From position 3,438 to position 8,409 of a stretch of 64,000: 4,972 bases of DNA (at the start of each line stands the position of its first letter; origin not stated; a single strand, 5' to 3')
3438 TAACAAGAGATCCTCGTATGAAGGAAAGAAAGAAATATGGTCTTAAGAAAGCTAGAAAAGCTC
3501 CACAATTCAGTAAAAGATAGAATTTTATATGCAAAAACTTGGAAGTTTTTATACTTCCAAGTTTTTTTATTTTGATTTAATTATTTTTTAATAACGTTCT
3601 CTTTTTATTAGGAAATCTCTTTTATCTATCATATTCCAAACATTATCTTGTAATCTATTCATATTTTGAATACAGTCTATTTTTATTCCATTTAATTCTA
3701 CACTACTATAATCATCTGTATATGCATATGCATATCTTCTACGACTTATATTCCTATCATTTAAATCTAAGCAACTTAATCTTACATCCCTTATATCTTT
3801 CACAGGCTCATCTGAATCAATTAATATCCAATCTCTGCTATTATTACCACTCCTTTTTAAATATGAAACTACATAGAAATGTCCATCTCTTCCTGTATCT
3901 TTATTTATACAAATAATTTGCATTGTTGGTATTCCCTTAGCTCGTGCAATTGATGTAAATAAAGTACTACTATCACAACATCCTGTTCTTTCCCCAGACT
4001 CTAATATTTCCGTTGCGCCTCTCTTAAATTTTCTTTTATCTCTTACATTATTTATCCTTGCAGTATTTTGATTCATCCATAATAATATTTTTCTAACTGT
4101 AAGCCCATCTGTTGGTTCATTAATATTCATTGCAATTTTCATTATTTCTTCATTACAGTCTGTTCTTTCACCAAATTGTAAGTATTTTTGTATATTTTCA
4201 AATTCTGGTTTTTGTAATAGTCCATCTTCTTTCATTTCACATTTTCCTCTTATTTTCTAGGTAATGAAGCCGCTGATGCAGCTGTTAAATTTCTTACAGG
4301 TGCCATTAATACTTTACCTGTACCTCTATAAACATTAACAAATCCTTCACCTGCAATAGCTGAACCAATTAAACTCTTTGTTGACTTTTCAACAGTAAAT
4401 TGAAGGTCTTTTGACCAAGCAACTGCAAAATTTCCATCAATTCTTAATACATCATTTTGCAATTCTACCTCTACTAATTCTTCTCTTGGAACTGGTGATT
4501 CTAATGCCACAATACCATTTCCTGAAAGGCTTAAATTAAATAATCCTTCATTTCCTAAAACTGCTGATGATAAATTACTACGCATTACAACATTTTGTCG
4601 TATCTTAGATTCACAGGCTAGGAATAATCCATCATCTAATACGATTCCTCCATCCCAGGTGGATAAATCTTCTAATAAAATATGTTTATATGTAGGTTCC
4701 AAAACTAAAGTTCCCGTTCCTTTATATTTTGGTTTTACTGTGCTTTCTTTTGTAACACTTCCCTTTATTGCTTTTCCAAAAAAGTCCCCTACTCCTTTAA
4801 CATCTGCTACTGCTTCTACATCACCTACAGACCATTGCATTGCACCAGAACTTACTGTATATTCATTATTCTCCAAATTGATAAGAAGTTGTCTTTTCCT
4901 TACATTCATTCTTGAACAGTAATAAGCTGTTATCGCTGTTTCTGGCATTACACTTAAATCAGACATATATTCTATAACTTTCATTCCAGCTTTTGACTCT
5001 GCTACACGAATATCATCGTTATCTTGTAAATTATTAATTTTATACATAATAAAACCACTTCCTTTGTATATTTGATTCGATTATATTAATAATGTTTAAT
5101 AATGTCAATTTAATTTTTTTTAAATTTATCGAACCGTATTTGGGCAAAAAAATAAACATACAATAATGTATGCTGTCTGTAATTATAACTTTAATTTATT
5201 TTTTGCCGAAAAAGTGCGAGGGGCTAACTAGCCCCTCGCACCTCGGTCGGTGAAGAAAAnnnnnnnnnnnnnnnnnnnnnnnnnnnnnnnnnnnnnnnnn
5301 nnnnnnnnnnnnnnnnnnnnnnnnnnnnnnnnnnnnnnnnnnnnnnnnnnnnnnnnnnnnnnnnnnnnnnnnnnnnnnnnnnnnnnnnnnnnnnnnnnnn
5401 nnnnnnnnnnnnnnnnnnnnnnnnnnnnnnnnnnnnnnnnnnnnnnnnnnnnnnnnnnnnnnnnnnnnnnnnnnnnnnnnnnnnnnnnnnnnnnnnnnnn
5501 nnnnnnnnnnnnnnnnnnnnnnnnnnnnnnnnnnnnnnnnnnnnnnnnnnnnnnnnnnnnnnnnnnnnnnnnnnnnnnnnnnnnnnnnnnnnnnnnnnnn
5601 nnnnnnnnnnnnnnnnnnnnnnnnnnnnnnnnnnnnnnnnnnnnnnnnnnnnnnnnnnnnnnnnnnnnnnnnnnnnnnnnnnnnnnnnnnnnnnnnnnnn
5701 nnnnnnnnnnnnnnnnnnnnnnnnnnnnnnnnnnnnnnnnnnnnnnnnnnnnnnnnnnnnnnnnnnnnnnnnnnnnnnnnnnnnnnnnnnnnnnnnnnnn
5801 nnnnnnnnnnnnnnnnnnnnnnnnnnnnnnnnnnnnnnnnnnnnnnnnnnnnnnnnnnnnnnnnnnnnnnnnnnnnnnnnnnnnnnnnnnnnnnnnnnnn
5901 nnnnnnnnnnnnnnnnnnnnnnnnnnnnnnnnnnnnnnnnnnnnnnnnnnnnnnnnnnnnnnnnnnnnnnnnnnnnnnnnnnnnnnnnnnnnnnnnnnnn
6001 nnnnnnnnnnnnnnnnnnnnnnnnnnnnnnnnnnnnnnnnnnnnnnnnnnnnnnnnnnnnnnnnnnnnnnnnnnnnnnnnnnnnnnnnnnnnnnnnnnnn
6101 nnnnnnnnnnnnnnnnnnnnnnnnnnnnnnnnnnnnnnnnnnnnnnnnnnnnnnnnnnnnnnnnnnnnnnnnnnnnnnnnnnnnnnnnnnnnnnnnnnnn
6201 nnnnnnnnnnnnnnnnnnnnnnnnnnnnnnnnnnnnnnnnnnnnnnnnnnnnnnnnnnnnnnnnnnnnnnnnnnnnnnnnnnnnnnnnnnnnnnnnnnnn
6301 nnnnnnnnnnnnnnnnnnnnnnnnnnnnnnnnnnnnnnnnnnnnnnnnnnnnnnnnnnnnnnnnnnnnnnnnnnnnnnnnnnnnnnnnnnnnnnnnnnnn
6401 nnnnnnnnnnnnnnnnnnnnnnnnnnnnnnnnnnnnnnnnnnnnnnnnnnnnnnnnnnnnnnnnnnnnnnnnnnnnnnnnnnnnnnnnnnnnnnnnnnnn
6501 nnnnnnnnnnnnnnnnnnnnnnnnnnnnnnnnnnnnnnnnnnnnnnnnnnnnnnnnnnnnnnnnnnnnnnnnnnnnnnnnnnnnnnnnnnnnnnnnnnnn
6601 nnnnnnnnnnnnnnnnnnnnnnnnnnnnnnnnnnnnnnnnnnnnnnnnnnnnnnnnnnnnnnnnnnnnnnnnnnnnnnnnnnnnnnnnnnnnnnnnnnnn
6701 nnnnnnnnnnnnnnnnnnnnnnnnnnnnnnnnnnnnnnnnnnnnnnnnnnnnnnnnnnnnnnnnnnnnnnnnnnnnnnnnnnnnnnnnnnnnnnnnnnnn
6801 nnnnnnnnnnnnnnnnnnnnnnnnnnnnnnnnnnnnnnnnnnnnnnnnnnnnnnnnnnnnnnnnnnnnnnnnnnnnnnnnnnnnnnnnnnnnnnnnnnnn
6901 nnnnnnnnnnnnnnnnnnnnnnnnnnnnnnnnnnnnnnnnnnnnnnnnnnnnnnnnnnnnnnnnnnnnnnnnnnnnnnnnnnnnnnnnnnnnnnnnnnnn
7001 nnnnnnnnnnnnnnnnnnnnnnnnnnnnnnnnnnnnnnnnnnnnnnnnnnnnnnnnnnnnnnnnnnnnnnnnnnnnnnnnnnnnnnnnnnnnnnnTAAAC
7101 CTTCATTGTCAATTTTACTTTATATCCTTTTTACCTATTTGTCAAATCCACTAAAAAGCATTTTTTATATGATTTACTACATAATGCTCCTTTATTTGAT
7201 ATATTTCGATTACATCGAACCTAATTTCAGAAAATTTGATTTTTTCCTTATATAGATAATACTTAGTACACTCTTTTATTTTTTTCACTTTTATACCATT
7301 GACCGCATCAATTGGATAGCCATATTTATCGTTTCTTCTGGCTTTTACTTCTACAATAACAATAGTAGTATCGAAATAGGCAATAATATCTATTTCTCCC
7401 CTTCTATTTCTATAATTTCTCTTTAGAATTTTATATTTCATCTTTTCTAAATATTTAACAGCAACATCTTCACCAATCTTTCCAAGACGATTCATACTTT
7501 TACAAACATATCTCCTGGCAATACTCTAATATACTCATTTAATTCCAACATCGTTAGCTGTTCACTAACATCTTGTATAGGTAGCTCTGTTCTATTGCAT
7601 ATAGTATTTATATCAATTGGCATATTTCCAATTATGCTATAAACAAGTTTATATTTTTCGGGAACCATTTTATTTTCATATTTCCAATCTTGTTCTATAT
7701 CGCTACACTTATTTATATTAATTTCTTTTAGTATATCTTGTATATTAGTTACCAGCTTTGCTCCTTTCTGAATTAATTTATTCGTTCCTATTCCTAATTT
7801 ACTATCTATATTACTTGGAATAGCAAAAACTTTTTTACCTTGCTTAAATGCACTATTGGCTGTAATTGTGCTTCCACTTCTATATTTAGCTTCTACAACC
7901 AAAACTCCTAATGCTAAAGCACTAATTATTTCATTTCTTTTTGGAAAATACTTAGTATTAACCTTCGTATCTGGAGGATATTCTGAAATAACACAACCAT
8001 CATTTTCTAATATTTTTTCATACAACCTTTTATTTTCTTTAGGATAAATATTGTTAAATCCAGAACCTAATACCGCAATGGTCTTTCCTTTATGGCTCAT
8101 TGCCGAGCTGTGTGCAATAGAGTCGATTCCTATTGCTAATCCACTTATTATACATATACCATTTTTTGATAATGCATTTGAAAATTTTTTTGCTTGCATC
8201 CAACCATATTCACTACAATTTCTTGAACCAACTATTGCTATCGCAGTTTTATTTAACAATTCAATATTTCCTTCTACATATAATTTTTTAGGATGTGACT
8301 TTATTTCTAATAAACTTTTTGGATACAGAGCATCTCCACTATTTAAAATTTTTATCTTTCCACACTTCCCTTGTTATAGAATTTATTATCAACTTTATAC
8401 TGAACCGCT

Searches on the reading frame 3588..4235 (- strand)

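Call 78: search_protein_families(library=pfam, proteins=[window:3588-4235:-], max_evalue=0.0001)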
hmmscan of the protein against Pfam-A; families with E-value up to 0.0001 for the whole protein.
window:3588-4235:- (215 aa): 1 family
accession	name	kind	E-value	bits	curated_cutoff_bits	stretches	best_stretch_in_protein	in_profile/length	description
PF01841.26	Transglut_core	-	2e-07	31.7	23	1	39-140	10-107/108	Transglutaminase-like superfamily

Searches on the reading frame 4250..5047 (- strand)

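Call 78: search_protein_families(library=pfam, proteins=[window:4250-5047:-], max_evalue=0.0001)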
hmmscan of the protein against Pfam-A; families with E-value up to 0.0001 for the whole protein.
window:4250-5047:- (265 aa): 1 family
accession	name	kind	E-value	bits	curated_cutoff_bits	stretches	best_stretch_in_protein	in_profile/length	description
PF01987.23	AIM24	-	3.8e-40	138.2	25.7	1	52-250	9-204/205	Mitochondrial biogenesis AIM24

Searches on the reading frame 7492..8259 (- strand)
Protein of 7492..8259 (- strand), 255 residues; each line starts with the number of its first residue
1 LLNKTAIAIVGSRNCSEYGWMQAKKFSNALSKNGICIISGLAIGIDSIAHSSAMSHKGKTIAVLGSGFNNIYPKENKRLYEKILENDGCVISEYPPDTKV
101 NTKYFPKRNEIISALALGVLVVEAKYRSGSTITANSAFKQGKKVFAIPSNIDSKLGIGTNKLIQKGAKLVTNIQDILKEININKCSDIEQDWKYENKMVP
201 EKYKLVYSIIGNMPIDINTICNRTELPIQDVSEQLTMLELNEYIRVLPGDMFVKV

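Call 78: search_protein_families(library=pfam, proteins=[window:7492-8259:-], max_evalue=0.0001)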
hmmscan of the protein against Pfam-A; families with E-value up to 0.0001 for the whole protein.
window:7492-8259:- (255 aa): 2 families
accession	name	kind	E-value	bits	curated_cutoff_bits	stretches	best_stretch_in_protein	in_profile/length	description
PF02481.21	DNA_processg_A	-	3e-67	226.3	29.6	1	2-171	40-211/212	DNA recombination-mediator protein A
PF17782.7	DprA_WH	-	3.2e-09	37.1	22.9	1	204-249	15-60/61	DprA winged helix domain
